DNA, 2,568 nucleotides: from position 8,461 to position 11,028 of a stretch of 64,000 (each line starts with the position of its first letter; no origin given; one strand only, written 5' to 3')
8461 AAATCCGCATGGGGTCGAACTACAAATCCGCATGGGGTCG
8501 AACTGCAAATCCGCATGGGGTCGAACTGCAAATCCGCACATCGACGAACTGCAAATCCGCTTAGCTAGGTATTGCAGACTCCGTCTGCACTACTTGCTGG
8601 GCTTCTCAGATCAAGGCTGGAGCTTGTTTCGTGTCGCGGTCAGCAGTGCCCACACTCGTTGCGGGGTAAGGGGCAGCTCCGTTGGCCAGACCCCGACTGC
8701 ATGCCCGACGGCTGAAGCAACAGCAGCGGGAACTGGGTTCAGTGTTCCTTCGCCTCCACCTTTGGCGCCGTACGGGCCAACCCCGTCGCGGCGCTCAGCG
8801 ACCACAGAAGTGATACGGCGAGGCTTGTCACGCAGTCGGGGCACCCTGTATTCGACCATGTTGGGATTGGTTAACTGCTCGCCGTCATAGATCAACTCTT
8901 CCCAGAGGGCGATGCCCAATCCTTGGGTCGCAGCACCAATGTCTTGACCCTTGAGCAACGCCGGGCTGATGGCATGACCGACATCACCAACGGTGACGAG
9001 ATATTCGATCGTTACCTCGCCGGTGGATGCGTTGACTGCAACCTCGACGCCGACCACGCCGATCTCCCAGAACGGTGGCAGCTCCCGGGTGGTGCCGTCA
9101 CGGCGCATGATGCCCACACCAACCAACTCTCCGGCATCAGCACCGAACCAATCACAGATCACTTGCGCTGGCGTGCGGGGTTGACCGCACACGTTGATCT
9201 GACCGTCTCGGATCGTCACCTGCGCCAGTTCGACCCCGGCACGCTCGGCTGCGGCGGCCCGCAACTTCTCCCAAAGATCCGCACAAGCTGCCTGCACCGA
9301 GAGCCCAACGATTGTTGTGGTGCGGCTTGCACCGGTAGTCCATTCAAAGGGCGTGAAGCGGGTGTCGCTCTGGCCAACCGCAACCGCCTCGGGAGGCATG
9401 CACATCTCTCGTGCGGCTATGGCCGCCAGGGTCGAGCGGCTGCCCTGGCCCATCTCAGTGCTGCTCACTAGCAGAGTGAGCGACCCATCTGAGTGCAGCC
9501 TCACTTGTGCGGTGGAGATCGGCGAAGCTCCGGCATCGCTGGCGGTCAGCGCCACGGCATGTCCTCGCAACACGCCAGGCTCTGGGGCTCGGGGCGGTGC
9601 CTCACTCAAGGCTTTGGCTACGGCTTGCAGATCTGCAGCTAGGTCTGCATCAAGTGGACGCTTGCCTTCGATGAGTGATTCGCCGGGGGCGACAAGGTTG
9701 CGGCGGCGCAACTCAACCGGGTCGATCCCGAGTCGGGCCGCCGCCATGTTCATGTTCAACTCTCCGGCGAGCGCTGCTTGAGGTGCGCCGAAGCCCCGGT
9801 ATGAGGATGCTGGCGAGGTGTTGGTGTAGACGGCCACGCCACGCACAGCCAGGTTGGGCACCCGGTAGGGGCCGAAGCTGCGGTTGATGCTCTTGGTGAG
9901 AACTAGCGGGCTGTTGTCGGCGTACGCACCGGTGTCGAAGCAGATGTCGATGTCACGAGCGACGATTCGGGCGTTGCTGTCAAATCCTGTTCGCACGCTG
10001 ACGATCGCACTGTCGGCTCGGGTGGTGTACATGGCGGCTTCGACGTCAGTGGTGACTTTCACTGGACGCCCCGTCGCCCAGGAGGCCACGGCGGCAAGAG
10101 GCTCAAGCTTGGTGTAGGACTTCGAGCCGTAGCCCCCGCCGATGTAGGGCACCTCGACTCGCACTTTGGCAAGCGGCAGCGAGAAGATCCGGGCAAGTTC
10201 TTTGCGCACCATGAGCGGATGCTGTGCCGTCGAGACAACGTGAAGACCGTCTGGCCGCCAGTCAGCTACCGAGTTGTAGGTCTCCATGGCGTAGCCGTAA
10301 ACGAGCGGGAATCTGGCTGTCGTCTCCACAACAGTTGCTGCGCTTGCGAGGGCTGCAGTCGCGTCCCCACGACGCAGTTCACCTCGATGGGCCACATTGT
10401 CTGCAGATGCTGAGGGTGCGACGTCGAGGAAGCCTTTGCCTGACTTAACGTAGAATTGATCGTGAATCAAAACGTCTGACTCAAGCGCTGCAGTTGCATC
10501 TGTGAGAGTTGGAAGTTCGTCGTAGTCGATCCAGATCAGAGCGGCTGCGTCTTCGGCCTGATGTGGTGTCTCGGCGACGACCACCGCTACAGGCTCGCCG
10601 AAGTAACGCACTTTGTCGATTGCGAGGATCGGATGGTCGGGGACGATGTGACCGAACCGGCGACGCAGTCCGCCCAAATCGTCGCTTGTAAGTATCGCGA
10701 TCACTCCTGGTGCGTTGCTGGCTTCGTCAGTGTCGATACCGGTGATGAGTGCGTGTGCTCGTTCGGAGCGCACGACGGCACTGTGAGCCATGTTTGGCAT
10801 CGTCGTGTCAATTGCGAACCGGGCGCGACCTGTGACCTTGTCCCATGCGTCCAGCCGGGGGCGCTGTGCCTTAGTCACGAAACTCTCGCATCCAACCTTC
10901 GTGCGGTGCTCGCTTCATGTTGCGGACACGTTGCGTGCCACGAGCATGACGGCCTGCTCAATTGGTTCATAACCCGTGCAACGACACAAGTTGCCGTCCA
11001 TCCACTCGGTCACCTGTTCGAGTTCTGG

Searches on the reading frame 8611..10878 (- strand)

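Call 62: search_protein_families(library=pfam, proteins=[window:8611-10878:-])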
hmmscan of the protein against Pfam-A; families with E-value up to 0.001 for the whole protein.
window:8611-10878:- (755 aa): 3 families
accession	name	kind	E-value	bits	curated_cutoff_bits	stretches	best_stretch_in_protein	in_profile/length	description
PF02738.23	MoCoBD_1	-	5.8e-68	229.1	27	1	160-395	7-244/244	Molybdopterin cofactor-binding domain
PF20256.3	MoCoBD_2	-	1.3e-55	189.3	27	1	435-686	22-283/283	Molybdopterin cofactor-binding domain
PF01315.27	Ald_Xan_dh_C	-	2.3e-28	99.1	31.3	1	16-123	1-110/110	Aldehyde oxidase and xanthine dehydrogenase, a/b hammerhead domain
